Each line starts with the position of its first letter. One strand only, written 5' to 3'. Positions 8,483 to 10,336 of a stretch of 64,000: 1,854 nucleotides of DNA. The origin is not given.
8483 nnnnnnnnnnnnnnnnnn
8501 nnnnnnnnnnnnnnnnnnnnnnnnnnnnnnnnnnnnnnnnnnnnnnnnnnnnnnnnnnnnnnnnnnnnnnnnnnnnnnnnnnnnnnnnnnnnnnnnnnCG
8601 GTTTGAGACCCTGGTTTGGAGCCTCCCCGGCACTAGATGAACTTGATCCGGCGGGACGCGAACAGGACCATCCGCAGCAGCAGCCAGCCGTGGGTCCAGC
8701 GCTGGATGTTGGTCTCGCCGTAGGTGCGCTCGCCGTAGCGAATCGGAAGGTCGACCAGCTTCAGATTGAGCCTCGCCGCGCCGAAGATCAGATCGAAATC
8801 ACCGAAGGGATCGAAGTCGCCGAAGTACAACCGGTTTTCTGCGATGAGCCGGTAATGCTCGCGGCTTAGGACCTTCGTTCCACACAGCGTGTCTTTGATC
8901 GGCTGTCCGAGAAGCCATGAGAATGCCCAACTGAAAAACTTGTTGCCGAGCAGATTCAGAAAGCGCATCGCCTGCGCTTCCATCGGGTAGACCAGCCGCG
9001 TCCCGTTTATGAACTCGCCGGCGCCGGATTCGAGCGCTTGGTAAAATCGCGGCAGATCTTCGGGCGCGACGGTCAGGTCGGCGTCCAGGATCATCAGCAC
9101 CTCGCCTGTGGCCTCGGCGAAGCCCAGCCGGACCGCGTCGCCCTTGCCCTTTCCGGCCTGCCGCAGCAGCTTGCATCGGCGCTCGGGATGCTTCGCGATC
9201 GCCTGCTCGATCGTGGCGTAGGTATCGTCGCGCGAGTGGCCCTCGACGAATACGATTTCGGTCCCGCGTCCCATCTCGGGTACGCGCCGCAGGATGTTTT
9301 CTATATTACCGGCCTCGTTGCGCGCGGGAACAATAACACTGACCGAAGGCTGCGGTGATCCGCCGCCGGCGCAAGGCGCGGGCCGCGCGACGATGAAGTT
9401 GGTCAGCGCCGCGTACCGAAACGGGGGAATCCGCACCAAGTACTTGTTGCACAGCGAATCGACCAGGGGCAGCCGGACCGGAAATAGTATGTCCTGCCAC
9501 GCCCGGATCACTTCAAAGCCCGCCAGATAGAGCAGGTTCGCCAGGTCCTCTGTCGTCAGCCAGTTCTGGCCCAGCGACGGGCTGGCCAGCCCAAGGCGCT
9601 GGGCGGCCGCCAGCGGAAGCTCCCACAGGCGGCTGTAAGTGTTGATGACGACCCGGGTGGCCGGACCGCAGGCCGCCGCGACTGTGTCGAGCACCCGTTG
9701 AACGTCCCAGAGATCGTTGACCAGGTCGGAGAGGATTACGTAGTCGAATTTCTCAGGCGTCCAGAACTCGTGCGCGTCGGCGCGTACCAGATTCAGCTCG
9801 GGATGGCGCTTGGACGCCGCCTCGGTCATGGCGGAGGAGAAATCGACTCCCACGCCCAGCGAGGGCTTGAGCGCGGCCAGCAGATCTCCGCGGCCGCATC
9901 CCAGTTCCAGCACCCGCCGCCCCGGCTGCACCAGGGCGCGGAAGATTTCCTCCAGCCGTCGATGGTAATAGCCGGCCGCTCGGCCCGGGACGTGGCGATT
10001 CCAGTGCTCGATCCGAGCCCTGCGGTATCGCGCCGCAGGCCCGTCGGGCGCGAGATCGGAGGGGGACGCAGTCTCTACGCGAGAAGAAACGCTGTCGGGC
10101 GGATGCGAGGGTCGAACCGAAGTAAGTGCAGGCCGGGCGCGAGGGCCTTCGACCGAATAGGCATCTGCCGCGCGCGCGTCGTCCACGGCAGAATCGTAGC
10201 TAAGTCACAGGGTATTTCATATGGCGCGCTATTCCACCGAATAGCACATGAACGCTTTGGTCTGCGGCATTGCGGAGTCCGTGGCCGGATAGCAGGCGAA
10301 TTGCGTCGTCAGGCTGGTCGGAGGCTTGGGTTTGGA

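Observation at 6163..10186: fcl flanked by two reciprocal GT2-methyltransferase fusions (MT-GT2 and GT2-MT) in one operon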

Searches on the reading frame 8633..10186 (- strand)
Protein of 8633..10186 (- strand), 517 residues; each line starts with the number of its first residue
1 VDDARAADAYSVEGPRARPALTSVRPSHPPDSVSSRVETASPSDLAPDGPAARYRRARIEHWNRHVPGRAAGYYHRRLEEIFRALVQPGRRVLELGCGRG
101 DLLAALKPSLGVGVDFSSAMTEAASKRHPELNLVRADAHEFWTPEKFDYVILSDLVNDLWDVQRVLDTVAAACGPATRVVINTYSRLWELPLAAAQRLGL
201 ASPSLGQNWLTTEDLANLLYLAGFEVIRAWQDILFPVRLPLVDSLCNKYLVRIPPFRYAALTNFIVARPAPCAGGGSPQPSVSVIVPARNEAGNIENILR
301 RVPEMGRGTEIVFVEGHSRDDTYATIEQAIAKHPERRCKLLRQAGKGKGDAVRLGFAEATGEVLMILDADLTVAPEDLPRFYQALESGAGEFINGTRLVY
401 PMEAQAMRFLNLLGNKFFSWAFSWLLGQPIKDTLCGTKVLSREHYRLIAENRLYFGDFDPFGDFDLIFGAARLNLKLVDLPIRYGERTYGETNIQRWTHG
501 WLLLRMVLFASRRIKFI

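Call 6: search_protein_families(library=pfam, proteins=[window:8633-10186:-], max_evalue=0.01)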
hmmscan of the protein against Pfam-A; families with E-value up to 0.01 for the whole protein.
window:8633-10186:- (517 aa): 9 families
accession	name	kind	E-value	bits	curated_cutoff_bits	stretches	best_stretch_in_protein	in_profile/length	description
PF00535.33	Glycos_transf_2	-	2.9e-21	76.5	23.3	1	283-408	1-126/168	Glycosyl transferase family 2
PF13489.12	Methyltransf_23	-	4.4e-15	56.2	27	1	75-227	10-162/164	Methyltransferase domain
PF13649.12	Methyltransf_25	-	1.7e-11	45.1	27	1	92-173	1-93/97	Methyltransferase domain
PF13847.12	Methyltransf_31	-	2.6e-09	37.4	27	1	89-193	4-120/145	Methyltransferase domain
PF08242.18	Methyltransf_12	-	2.7e-09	38.1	30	1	93-175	1-94/98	Methyltransferase domain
PF08241.18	Methyltransf_11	-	1.2e-08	35.9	21.2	1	93-173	1-87/95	Methyltransferase domain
PF13641.12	Glyco_tranf_2_3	-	1.8e-08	35.1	27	1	280-399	1-125/230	Glycosyltransferase like family 2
PF07021.18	MetW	-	7.5e-08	32.7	21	1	81-169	6-98/193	Methionine biosynthesis protein MetW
PF10111.15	Glyco_tranf_2_2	-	6.4e-05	23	27.3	1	283-402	1-123/276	Glycosyltransferase like family 2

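Call 7: search_protein_families(library=ncbifam, proteins=[window:8633-10186:-], max_evalue=0.01)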
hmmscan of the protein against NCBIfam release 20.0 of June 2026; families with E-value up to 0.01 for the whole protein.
window:8633-10186:- (517 aa): 33 families (the best 25 are shown)
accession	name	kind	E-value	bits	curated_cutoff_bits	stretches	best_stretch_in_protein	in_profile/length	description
TIGR04182.1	glyco_TIGR04182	equivalog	2.6e-27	96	325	1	282-504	2-211/293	S-layer glycoprotein N-glycosyltransferase AglJ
NF041391.1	DPhHxTase_Halo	equivalog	4.9e-14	51.8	375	1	289-498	4-196/213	dolichyl-phosphate hexose transferase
TIGR04283.1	glyco_like_mftF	equivalog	1.1e-12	48.1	182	1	282-379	1-91/221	TIGR04283 family arsenosugar biosynthesis glycosyltransferase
NF010496.0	PRK13915.1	equivalog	5.8e-11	42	262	1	281-372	32-128/307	glucosyl-3-phosphoglycerate synthase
NF007986.1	PRK10714.1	equivalog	8.8e-11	41.4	529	1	281-388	7-118/316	undecaprenyl-phosphate 4-deoxy-4-formamido-L-arabinose transferase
TIGR03937.1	PgaC_IcaA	equivalog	3.2e-10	39.5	422.3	1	279-375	44-140/407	poly-beta-1,6-N-acetyl-D-glucosamine synthase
TIGR02081.1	metW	equivalog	2.1e-09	37.2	189.5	1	81-169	6-98/194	methionine biosynthesis protein MetW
NF041875.1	EPS_EpsD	equivalog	3.7e-09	36.4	370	1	282-390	1-109/325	exopolysaccharide biosynthesis glycosyltransferase EpsD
NF047588.1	GlcsyltransPgfSStrep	equivalog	1.2e-08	34.6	500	1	282-448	3-167/308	glycosyltransferase PgfS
TIGR03965.1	mycofact_glyco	equivalog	3.2e-08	32.9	280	1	266-384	62-178/467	mycofactocin biosynthesis glycosyltransferase MftF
NF043040.1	corrin_prot_MT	hypoth_equivalog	3.4e-08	33.2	180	1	70-180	23-146/216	corrinoid protein-associated methyltransferase CpaM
NF045667.1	MTase_DVU1556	equivalog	3.6e-08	33.1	155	1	86-226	20-162/213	DVU_1556 family methyltransferase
NF001241.0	PRK00216.1-2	equivalog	1.8e-07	31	327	1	86-231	49-195/231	demethylmenaquinone methyltransferase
NF045825.1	FAmtase_mtf2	equivalog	3.7e-06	26.4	400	1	88-179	58-156/248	fatty-acid O-methyltransferase Mtf2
NF007482.0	PRK10073.1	equivalog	1.2e-05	24.5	423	1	279-376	5-101/334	glycosyltransferase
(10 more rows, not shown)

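Call 11: find_homologous_proteins(query=window:8633-10186:-)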
Query window:8633-10186:- (517 aa): 8000 proteins with E <= 0.001 among 8000 candidates; the best 120 are listed.
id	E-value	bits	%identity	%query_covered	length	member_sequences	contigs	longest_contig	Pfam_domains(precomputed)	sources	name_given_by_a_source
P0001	0.0e+0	1034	91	95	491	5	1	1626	PF07021.19,PF13847.13,PF13489.13,PF13641.13,PF13649.13,PF00535.33,PF08241.19,PF08242.19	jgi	-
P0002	1.2e-241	821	74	91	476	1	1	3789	PF07021.19,PF13847.13,PF13489.13,PF13649.13,PF00535.33,PF08241.19,PF08242.19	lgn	-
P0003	8.4e-235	799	73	91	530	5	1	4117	PF07021.19,PF13847.13,PF13489.13,PF13506.14,PF13649.13,PF00535.33,PF08241.19,PF08242.19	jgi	-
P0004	1.2e-234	798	70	92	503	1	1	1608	PF13847.13,PF13489.13,PF13649.13,PF00535.33,PF08241.19,PF08242.19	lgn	-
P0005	1.5e-234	798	73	91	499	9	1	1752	PF07021.19,PF13847.13,PF13489.13,PF13506.14,PF13649.13,PF00535.33,PF08241.19,PF08242.19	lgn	-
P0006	2.2e-233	794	74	90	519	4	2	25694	PF13847.13,PF13489.13,PF13506.14,PF13649.13,PF00535.33,PF08241.19,PF08242.19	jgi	jgi:SAM-dependent methyltransferase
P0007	2.0e-228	778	78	83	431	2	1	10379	PF13847.13,PF13489.13,PF10111.15,PF13649.13,PF00535.33,PF08241.19,PF08242.19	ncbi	-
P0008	3.1e-228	777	71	92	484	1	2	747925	PF07021.19,PF13847.13,PF13489.13,PF10111.15,PF13641.13,PF13649.13,PF00535.33,PF08241.19,PF08242.19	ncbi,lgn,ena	ncbi:MAG: glycosyltransferase [Candidatus Binataceae bacterium]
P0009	6.5e-225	766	70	89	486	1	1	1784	PF07021.19,PF13847.13,PF13489.13,PF13506.14,PF13641.13,PF13649.13,PF00535.33,PF08241.19,PF08242.19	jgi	jgi:ubiquinone/menaquinone biosynthesis C-methylase UbiE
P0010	1.7e-224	765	69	90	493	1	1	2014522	PF07021.19,PF13847.13,PF13489.13,PF13641.13,PF13649.13,PF00535.33,PF08241.19,PF08242.19,PF05401.17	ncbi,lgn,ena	-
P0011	5.7e-224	763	69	90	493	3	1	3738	PF07021.19,PF13847.13,PF13489.13,PF13641.13,PF13649.13,PF00535.33,PF08241.19,PF08242.19,PF05401.17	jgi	jgi:ubiquinone/menaquinone biosynthesis C-methylase UbiE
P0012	5.8e-224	763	70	92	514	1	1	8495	PF07021.19,PF13847.13,PF13489.13,PF13641.13,PF13649.13,PF00535.33,PF08241.19,PF08242.19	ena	-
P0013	1.4e-223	762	69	90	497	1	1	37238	PF07021.19,PF13847.13,PF13489.13,PF13641.13,PF13649.13,PF00535.33,PF08241.19,PF08242.19,PF05401.17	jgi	jgi:SAM-dependent methyltransferase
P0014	4.7e-223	760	68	91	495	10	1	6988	PF07021.19,PF13847.13,PF13489.13,PF10111.15,PF13641.13,PF13649.13,PF00535.33,PF08241.19,PF08242.19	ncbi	-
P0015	5.8e-223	760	70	92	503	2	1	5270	PF07021.19,PF13847.13,PF13489.13,PF10111.15,PF13641.13,PF13649.13,PF00535.33,PF08241.19,PF08242.19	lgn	-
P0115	1.6e-212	725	68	93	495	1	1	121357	PF07021.19,PF13847.13,PF13489.13,PF13649.13,PF00535.33,PF08241.19,PF08242.19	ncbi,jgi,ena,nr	ncbi:MAG TPA: glycosyltransferase [Blastocatellia bacterium]|nr:glycosyltransferase [Blastocatellia 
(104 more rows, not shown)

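Call 12: find_encoding_contigs(protein=P0008, flank=10000, max_places=2)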
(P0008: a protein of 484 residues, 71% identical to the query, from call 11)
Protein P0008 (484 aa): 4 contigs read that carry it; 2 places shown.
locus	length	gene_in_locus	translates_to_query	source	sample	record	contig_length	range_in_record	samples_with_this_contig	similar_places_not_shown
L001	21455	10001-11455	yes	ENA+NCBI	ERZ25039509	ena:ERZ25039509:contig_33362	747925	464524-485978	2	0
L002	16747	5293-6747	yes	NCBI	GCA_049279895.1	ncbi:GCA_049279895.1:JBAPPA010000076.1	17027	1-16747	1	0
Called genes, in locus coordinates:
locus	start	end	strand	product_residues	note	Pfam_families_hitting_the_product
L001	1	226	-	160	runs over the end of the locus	PF00702:Hydrolase (faint), PF13242:Hydrolase_like (weak)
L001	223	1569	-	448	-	PF00202:Aminotran_3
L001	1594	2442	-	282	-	-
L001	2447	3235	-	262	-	PF12804:NTP_transf_3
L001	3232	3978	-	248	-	PF00702:Hydrolase, PF13419:HAD_2, PF13242:Hydrolase_like (weak)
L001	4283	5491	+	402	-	PF01066:CDP-OH_P_transf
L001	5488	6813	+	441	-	PF02310:B12-binding (faint), PF04055:Radical_SAM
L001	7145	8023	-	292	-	-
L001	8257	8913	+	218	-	PF13489:Methyltransf_23, PF01209:Ubie_methyltran (weak), PF05401:NodS (weak), PF13649:Methyltransf_25, PF13847:Methyltransf_31, PF08241:Methyltransf_11, PF08242:Methyltransf_12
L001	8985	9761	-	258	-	PF05050:Methyltransf_21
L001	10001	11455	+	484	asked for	PF13489:Methyltransf_23, PF07021:MetW, PF08241:Methyltransf_11, PF08242:Methyltransf_12, PF13649:Methyltransf_25, PF13847:Methyltransf_31, PF00535:Glycos_transf_2, PF13641:Glyco_tranf_2_3, +1 more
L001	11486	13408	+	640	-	-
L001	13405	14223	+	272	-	PF13489:Methyltransf_23, PF08241:Methyltransf_11 (weak)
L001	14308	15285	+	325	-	PF04321:RmlD_sub_bind, PF01073:3Beta_HSD (faint), PF01370:Epimerase, PF02719:Polysacc_synt_2 (faint), PF16363:GDP_Man_Dehyd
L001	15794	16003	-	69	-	-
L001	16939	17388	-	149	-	PF01042:Ribonuc_L-PSP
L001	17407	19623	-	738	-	PF13328:HD_4, PF01966:HD, PF04607:RelA_SpoT, PF02824:TGS, PF19296:RelA_AH, PF28438:RelA_RIS, PF01842:ACT, PF13291:ACT_4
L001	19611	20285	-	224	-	PF00625:Guanylate_kin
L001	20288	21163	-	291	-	PF03755:YicC-like_N, PF08340:YicC-like_C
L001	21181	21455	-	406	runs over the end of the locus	PF13439:Glyco_transf_4, PF13579:Glyco_trans_4_4, PF00534:Glycos_transf_1, PF13692:Glyco_trans_1_4, PF13524:Glyco_trans_1_2 (weak)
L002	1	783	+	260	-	PF01066:CDP-OH_P_transf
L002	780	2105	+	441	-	PF02310:B12-binding (faint), PF04055:Radical_SAM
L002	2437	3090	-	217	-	-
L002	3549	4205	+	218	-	PF13489:Methyltransf_23, PF01209:Ubie_methyltran (weak), PF05401:NodS (weak), PF13649:Methyltransf_25, PF13847:Methyltransf_31, PF08241:Methyltransf_11, PF08242:Methyltransf_12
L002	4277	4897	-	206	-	PF05050:Methyltransf_21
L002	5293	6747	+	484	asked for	PF13489:Methyltransf_23, PF07021:MetW, PF08241:Methyltransf_11, PF08242:Methyltransf_12, PF13649:Methyltransf_25, PF13847:Methyltransf_31, PF00535:Glycos_transf_2, PF13641:Glyco_tranf_2_3, +1 more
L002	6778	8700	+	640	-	-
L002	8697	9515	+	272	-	PF13489:Methyltransf_23, PF08241:Methyltransf_11 (weak)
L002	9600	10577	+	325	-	PF04321:RmlD_sub_bind, PF01073:3Beta_HSD (faint), PF01370:Epimerase, PF02719:Polysacc_synt_2 (faint), PF16363:GDP_Man_Dehyd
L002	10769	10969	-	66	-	PF02805:Ada_Zn_binding (weak)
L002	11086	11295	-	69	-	-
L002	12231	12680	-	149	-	PF01042:Ribonuc_L-PSP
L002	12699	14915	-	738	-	PF13328:HD_4, PF01966:HD, PF04607:RelA_SpoT, PF02824:TGS, PF19296:RelA_AH, PF28438:RelA_RIS, PF01842:ACT, PF13291:ACT_4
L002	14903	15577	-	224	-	PF00625:Guanylate_kin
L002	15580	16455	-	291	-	PF03755:YicC-like_N, PF08340:YicC-like_C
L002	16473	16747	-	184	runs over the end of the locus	PF00534:Glycos_transf_1, PF13692:Glyco_trans_1_4, PF13524:Glyco_trans_1_2 (weak)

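Call 13: find_encoding_contigs(protein=P0115, flank=10000, max_places=2)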
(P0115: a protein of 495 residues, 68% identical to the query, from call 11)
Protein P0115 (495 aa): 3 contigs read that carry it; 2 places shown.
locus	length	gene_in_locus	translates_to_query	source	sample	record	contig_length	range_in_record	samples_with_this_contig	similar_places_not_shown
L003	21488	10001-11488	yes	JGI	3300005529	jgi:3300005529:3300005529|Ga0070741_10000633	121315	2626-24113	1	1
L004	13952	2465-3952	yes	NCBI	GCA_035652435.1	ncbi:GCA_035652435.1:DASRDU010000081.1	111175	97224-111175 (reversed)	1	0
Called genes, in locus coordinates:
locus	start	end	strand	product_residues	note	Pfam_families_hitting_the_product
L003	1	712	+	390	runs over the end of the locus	PF01264:Chorismate_synt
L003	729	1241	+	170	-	PF01327:Pep_deformylase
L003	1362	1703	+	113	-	-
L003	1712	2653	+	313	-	PF00551:Formyl_trans_N, PF02911:Formyl_trans_C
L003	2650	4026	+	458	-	PF01029:NusB, PF22458:RsmF-B_ferredox, PF01189:Methyltr_RsmB-F, PF13847:Methyltransf_31 (weak)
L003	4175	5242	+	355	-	PF00701:DHDPS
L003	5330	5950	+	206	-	PF01797:Y1_Tnp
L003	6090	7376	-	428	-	PF00464:SHMT, PF00155:Aminotran_1_2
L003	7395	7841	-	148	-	PF02502:LacAB_rpiB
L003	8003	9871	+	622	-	PF13231:PMT_2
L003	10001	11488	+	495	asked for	PF07021:MetW, PF13489:Methyltransf_23, PF08241:Methyltransf_11, PF08242:Methyltransf_12, PF13649:Methyltransf_25, PF13847:Methyltransf_31, PF00535:Glycos_transf_2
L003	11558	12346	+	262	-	PF13649:Methyltransf_25 (faint), PF13489:Methyltransf_23 (weak), PF08241:Methyltransf_11, PF08242:Methyltransf_12 (faint)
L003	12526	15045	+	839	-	PF08487:VIT, PF13757:VIT_2, PF00092:VWA, PF13519:VWA_2, PF13768:VWA_3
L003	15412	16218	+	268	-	-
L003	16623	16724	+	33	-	-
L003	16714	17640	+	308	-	PF05114:MbnB_TglH_ChrH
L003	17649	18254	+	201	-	PF26136:SCO6045_C (weak)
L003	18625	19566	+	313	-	-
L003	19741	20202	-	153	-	PF00072:Response_reg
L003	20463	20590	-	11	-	-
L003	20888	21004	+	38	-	-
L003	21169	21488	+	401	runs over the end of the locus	PF00158:Sigma54_activat, PF14532:Sigma54_activ_2, PF00004:AAA (weak), PF07728:AAA_5, PF25601:AAA_lid_14, PF02954:HTH_8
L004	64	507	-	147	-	-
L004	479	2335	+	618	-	PF13231:PMT_2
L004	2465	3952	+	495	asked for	PF07021:MetW, PF13489:Methyltransf_23, PF08241:Methyltransf_11, PF08242:Methyltransf_12, PF13649:Methyltransf_25, PF13847:Methyltransf_31, PF00535:Glycos_transf_2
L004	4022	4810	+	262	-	PF13649:Methyltransf_25 (faint), PF13489:Methyltransf_23 (weak), PF08241:Methyltransf_11, PF08242:Methyltransf_12 (faint)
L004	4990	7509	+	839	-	PF08487:VIT, PF13757:VIT_2, PF00092:VWA, PF13519:VWA_2, PF13768:VWA_3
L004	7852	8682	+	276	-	-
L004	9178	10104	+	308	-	PF05114:MbnB_TglH_ChrH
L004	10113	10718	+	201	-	PF26136:SCO6045_C (weak)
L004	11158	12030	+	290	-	-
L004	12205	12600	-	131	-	PF00072:Response_reg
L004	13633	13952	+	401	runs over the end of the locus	PF00158:Sigma54_activat, PF14532:Sigma54_activ_2, PF00004:AAA (weak), PF07728:AAA_5, PF25601:AAA_lid_14, PF02954:HTH_8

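Call 14: search_solved_structures(query=window:8633-10186:-, max_evalue=0.001)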
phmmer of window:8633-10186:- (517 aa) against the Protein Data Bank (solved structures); distinct sequences matched with E-value up to 0.001: 20.
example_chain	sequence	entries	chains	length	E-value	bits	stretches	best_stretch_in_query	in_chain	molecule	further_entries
5mlz_A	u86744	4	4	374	1.7e-15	60.1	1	281-495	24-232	Dolichol monophosphate mannose synthase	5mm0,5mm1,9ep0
9hwj_A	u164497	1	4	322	2e-10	43.4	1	278-492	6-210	Undecaprenyl-phosphate 4-deoxy-4-formamido-L-arabinose transferase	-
8vxh_A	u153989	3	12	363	2.8e-09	39.6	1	277-389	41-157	Undecaprenyl-phosphate 4-deoxy-4-formamido-L-arabinose transferase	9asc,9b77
9bhc_C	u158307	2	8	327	3.9e-09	39.1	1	277-389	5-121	Undecaprenyl-phosphate 4-deoxy-4-formamido-L-arabinose transferase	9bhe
2gs9_A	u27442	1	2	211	8.6e-09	38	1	73-219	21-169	Hypothetical protein TT1324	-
6yv7_B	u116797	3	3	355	1.5e-07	33.9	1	268-372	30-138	Glycosyl transferase, family 2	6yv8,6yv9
6yv7_A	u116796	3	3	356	1.5e-07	33.9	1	268-372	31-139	Glycosyl transferase, family 2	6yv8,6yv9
3ccf_A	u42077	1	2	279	7.2e-06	28.3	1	82-227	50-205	Cyclopropane-fatty-acyl-phospholipid synthase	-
8bz8_A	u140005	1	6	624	3.9e-05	25.9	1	276-385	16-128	Glycosyltransferase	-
8bz4_A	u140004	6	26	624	3.9e-05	25.9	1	276-385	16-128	Glycosyltransferase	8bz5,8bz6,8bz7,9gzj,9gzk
4y6n_A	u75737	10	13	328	0.0001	24.5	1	281-376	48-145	Glucosyl-3-phosphoglycerate synthase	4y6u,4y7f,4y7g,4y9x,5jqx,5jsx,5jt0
3e25_A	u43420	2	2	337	0.00011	24.4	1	281-376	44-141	Putative uncharacterized protein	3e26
4ddz_A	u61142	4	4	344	0.00012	24.3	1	281-376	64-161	GLUCOSYL-3-PHOSPHOGLYCERATE SYNTHASE (GpgS) | Glucosyl-3-phosphoglycerate synthase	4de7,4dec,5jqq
3cc8_A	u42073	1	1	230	0.00016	23.9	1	71-171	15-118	Putative methyltransferase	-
7pdo_A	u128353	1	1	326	0.00022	23.4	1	281-376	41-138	Glucosyl-3-phosphoglycerate synthase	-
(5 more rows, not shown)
